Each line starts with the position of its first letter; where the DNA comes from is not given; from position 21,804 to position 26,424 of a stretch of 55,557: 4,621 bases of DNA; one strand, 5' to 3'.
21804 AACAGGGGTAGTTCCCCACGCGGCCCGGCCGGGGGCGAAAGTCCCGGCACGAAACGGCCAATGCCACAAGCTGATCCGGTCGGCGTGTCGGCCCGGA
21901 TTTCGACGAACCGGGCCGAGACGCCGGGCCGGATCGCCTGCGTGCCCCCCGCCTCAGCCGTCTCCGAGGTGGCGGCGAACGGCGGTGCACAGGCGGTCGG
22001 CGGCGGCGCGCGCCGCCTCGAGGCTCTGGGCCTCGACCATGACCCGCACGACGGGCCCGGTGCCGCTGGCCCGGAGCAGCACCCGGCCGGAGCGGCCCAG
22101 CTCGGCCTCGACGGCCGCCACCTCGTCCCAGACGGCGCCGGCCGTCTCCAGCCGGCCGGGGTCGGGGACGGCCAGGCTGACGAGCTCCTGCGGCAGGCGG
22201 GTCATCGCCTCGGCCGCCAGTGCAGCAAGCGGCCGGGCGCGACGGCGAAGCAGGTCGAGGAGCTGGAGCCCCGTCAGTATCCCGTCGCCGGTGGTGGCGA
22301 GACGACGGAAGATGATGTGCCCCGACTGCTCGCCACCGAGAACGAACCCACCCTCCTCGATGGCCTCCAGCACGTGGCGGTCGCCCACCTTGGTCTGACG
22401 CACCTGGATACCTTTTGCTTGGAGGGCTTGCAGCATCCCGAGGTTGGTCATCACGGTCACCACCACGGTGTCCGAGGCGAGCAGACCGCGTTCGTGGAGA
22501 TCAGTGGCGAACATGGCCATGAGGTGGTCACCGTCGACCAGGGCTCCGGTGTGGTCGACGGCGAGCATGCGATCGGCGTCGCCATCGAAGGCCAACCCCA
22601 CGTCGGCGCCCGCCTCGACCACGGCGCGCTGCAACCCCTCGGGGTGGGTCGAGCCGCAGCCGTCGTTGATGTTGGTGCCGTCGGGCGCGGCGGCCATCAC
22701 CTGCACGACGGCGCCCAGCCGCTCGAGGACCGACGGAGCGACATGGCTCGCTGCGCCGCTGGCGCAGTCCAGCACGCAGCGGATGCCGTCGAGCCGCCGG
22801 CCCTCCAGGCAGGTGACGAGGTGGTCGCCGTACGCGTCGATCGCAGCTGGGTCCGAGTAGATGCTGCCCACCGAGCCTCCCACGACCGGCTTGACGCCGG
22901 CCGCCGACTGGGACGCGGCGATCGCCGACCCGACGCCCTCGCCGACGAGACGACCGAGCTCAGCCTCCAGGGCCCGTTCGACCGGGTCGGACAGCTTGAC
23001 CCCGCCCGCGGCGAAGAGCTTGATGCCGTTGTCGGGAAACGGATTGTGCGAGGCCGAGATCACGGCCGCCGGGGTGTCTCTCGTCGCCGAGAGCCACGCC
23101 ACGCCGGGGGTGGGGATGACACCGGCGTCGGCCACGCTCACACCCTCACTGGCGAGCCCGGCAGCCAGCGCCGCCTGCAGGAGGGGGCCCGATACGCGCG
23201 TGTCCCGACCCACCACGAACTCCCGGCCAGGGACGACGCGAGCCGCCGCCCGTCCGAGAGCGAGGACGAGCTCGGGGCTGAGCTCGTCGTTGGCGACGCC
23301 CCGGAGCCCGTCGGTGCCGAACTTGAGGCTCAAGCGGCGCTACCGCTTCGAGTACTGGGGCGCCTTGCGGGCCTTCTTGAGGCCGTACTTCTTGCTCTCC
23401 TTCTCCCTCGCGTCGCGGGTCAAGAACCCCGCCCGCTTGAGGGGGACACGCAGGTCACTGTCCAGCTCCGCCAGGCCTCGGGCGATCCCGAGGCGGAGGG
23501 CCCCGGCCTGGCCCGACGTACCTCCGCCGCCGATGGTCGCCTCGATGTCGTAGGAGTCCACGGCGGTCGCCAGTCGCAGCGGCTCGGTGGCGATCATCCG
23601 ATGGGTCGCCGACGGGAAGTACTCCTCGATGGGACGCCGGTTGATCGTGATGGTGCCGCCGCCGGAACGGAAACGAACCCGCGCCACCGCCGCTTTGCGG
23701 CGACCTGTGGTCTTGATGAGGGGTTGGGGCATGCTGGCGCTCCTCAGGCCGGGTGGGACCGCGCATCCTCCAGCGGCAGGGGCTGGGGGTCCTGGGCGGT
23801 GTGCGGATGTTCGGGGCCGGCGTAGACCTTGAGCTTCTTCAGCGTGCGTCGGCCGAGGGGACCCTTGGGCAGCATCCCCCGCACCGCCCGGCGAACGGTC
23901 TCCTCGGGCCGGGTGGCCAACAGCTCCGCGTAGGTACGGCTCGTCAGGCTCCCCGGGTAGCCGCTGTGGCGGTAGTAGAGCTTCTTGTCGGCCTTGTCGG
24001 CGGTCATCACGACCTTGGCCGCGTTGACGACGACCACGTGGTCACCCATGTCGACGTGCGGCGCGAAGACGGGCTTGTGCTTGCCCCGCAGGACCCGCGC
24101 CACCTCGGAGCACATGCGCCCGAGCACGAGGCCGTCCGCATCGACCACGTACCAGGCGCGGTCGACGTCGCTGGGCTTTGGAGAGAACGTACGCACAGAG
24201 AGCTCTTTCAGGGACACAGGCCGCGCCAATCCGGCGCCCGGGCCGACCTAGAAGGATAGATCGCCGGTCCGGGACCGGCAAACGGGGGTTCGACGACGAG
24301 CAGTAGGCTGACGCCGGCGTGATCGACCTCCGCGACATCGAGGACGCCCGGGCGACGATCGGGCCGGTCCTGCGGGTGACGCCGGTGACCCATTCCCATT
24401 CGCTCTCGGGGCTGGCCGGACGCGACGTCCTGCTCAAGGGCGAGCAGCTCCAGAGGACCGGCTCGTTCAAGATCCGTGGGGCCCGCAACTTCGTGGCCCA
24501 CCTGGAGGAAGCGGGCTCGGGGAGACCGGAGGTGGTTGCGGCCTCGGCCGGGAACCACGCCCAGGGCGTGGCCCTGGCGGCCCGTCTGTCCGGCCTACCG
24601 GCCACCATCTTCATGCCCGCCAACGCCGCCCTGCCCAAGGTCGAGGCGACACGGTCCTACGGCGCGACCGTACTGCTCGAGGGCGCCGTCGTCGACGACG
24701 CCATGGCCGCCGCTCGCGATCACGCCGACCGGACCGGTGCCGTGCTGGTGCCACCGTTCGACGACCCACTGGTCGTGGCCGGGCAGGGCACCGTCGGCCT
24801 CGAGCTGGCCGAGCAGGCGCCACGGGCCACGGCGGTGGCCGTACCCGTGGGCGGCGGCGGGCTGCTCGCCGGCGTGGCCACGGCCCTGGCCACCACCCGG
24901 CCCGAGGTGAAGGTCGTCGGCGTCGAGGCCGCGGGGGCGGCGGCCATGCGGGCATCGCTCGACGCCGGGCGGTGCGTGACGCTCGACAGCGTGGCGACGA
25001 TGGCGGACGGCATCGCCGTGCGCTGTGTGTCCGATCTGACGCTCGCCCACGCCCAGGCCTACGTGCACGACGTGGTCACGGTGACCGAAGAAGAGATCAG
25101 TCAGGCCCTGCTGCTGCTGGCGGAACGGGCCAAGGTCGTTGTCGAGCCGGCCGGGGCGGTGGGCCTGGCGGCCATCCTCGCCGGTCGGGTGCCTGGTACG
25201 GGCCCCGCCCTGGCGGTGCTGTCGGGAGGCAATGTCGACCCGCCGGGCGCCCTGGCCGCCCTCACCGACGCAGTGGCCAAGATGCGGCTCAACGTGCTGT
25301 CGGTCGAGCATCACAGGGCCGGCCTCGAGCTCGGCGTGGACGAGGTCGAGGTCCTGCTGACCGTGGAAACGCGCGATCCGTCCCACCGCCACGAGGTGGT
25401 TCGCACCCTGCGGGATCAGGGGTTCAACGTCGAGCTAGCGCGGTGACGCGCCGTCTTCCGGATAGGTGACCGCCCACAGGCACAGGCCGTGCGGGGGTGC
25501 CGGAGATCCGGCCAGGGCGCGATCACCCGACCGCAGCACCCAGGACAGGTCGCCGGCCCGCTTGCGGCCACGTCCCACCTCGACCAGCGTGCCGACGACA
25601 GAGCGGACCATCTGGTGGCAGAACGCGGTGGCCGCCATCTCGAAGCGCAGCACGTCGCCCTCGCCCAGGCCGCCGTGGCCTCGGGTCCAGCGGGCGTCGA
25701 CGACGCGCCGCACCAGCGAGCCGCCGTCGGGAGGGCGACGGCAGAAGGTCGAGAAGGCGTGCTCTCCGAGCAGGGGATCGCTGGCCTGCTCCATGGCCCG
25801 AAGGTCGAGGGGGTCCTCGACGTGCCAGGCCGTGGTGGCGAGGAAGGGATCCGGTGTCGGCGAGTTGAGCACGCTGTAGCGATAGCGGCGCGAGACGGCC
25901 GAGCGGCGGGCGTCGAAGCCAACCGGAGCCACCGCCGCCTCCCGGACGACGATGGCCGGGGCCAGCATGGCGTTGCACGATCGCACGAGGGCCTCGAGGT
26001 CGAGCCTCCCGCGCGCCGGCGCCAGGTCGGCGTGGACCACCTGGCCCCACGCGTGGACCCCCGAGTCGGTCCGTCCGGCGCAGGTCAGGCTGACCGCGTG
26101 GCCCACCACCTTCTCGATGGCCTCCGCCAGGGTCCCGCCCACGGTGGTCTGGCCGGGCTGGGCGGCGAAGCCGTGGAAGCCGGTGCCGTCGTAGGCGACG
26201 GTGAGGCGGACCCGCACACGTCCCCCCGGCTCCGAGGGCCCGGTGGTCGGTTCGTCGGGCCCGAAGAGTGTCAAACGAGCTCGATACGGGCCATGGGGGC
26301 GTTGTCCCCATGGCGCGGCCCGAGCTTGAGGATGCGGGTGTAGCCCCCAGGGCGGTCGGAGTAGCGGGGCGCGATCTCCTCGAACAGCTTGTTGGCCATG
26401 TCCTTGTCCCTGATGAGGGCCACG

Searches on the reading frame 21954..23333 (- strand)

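Call 43: search_protein_families(library=pfam, proteins=[window:21954-23333:-])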
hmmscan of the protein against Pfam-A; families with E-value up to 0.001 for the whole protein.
window:21954-23333:- (459 aa): 4 families
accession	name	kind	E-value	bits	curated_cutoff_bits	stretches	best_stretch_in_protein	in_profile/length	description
PF02878.22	PGM_PMM_I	-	2.7e-35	121.5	22.5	1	3-126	2-131/138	Phosphoglucomutase/phosphomannomutase, alpha/beta/alpha domain I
PF02880.22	PGM_PMM_III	-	6.9e-34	116.9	20.7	1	267-379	1-114/115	Phosphoglucomutase/phosphomannomutase, alpha/beta/alpha domain III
PF02879.22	PGM_PMM_II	-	5.4e-15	56.2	29.3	1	167-263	2-103/103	Phosphoglucomutase/phosphomannomutase, alpha/beta/alpha domain II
PF00408.26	PGM_PMM_IV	-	4.9e-14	52.6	23.1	1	385-449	2-66/68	Phosphoglucomutase/phosphomannomutase, C-terminal domain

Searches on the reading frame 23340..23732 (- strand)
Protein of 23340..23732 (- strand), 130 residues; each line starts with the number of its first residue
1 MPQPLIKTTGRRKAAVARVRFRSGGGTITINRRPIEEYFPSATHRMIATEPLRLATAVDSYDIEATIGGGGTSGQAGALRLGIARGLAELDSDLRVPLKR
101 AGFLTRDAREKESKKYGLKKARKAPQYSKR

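Call 43: search_protein_families(library=pfam, proteins=[window:23340-23732:-])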
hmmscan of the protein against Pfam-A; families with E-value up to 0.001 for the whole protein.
window:23340-23732:- (130 aa): 1 family
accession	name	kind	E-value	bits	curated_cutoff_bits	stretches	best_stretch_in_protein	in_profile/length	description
PF00380.25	Ribosomal_S9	-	1.4e-45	155.1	22.5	1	10-130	1-121/121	Ribosomal protein S9/S16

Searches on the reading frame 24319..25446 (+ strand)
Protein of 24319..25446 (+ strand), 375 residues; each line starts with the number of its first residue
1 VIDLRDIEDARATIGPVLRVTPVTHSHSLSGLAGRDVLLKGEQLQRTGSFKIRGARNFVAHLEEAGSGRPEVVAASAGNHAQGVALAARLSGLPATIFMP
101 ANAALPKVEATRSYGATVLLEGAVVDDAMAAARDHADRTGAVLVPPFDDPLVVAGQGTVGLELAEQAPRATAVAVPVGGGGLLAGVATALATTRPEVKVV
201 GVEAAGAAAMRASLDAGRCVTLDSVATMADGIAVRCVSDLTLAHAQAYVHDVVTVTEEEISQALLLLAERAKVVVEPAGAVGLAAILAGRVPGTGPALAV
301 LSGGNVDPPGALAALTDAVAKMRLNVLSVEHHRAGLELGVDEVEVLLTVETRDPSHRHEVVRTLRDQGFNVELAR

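Call 43: search_protein_families(library=pfam, proteins=[window:24319-25446:+])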
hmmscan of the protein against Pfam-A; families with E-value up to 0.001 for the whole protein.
window:24319-25446:+ (375 aa): 2 families
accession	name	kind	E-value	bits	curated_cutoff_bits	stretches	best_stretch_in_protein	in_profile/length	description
PF00291.31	PALP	-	3.2e-78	263.5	35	1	18-303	5-295/295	Pyridoxal-phosphate dependent enzyme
PF01842.31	ACT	-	4.7e-05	23.5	27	1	309-366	11-63/66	ACT domain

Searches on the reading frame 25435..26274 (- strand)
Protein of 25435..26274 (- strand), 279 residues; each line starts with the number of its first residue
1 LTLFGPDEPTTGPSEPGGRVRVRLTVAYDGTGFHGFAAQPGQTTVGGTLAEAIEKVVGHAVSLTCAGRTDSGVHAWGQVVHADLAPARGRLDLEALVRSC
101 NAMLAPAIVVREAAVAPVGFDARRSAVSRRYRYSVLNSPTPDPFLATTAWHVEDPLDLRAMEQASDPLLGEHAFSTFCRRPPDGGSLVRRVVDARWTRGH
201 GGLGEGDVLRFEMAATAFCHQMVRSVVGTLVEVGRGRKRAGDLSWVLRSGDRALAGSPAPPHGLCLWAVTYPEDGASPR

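Call 43: search_protein_families(library=pfam, proteins=[window:25435-26274:-])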
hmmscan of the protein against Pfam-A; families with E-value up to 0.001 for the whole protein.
window:25435-26274:- (279 aa): 1 family
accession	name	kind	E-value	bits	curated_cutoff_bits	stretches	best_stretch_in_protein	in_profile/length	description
PF01416.25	PseudoU_synth_1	-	4.7e-32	111.1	23.3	2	167-272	4-108/108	tRNA pseudouridine synthase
